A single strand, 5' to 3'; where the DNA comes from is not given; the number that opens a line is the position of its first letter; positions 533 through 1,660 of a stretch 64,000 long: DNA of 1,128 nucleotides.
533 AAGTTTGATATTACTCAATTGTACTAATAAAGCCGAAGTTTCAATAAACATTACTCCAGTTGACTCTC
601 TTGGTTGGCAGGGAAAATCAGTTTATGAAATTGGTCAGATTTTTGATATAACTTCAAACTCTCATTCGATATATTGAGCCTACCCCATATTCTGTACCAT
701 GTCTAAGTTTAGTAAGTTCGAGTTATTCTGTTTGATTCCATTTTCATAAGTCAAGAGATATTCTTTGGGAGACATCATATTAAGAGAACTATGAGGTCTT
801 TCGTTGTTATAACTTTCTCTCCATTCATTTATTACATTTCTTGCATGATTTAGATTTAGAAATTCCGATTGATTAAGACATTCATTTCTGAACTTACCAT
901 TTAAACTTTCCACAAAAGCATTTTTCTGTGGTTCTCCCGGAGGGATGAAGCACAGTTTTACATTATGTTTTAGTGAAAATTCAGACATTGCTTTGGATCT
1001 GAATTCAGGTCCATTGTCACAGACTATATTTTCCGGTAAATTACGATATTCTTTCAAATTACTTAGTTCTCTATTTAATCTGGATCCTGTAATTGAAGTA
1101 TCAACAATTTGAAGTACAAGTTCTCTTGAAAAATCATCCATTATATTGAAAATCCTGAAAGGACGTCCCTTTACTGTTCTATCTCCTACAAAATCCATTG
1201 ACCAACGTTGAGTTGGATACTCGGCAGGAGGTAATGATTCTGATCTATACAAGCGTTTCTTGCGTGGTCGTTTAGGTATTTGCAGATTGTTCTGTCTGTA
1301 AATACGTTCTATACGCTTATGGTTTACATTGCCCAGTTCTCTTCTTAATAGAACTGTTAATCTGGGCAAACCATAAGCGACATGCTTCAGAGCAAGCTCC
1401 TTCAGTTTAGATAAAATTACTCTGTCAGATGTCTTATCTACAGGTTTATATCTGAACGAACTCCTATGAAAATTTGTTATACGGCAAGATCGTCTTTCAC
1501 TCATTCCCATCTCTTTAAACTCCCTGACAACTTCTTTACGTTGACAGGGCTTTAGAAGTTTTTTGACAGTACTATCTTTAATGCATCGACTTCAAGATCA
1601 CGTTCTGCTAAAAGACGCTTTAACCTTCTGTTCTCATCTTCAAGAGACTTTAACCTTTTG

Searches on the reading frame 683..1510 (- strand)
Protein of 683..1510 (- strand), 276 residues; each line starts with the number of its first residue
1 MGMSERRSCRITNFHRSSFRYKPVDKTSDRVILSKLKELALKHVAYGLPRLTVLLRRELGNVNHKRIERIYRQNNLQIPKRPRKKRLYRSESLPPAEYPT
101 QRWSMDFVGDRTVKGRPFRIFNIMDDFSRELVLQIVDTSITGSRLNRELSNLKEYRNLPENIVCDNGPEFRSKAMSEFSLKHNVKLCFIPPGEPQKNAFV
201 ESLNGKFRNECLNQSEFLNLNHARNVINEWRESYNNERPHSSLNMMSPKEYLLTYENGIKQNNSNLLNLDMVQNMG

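Call 62: find_encoding_contigs(protein=window:683-1510:-, flank=10000, max_places=10)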
Protein window:683-1510:- (276 aa): 1 contig read that carries it; 1 place shown.
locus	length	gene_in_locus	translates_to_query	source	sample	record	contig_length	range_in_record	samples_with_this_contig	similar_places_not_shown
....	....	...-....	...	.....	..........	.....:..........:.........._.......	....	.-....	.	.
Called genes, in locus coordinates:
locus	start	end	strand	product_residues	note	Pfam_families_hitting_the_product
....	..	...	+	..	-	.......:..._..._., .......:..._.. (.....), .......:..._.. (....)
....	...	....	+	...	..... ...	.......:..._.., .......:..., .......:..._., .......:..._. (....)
